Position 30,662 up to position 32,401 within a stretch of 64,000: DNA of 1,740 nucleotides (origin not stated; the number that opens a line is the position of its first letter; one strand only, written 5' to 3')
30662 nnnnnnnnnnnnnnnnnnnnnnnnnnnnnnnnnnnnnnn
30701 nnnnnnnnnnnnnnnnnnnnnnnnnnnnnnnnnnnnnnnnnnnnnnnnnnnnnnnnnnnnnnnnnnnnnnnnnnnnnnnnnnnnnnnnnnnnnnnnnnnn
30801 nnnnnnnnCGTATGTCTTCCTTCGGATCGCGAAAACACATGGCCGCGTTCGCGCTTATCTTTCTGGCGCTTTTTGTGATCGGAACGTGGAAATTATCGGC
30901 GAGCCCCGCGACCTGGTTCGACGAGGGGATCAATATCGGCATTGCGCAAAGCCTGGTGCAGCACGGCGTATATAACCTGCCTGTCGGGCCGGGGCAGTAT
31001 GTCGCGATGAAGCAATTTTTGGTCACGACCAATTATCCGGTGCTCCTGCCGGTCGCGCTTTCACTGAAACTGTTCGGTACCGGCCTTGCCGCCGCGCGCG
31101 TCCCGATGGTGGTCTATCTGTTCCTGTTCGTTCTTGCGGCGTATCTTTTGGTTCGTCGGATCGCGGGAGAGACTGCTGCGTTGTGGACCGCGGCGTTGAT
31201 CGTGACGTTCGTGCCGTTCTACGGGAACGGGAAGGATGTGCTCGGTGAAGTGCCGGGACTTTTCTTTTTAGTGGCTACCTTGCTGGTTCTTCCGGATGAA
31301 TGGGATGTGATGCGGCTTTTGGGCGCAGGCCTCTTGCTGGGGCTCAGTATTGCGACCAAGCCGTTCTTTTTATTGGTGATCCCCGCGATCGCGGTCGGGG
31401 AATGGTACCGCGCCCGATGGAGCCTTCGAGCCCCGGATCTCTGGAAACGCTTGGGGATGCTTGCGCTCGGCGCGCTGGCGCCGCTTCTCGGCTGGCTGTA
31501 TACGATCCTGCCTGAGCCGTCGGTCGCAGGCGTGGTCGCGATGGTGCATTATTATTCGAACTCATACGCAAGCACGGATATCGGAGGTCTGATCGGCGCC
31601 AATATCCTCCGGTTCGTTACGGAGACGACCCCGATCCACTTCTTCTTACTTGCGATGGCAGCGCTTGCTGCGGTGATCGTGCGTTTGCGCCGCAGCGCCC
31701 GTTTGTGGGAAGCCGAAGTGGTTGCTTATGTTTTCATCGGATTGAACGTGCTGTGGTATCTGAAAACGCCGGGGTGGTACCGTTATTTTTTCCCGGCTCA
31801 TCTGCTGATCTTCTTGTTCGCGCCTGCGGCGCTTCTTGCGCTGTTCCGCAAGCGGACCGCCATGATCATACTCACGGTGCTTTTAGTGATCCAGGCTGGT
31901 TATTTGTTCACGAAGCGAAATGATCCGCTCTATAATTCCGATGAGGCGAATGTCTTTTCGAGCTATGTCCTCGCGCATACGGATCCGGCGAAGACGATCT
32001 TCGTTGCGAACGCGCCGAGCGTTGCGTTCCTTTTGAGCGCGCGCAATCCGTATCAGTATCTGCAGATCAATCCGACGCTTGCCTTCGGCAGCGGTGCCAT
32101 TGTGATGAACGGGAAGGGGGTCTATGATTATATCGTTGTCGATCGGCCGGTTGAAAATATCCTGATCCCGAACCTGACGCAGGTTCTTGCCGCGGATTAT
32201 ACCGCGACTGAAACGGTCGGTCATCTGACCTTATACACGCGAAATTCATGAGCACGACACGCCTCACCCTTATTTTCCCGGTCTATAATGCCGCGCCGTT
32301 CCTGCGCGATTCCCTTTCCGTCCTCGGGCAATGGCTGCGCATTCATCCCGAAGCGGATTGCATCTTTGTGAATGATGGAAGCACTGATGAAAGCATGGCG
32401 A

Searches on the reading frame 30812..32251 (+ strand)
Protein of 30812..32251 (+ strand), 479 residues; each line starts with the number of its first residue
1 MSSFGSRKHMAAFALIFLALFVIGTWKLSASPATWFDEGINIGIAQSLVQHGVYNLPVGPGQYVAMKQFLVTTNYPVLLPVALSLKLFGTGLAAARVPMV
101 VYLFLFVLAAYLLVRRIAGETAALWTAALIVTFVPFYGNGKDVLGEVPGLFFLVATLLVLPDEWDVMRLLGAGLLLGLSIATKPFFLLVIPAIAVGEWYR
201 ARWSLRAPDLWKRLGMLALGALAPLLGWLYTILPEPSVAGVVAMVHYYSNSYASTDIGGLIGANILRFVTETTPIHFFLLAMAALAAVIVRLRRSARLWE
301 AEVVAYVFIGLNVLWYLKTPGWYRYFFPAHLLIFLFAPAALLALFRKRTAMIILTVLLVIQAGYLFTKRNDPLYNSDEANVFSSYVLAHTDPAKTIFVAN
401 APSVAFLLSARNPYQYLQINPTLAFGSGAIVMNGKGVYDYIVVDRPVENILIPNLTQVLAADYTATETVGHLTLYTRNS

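Call 10: search_protein_families(library=pfam, proteins=[window:30812-32251:+], max_evalue=0.001)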
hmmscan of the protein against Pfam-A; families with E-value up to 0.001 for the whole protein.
window:30812-32251:+ (479 aa): 1 family
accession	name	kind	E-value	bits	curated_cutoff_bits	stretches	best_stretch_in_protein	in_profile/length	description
PF13231.12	PMT_2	-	1.8e-09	38.4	26.1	1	82-228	11-160/160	Dolichyl-phosphate-mannose-protein mannosyltransferase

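Call 18: search_protein_families(library=ncbifam, proteins=[window:30812-32251:+], max_evalue=0.001)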
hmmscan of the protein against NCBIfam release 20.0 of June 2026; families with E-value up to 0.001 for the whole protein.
window:30812-32251:+ (479 aa): 0 families
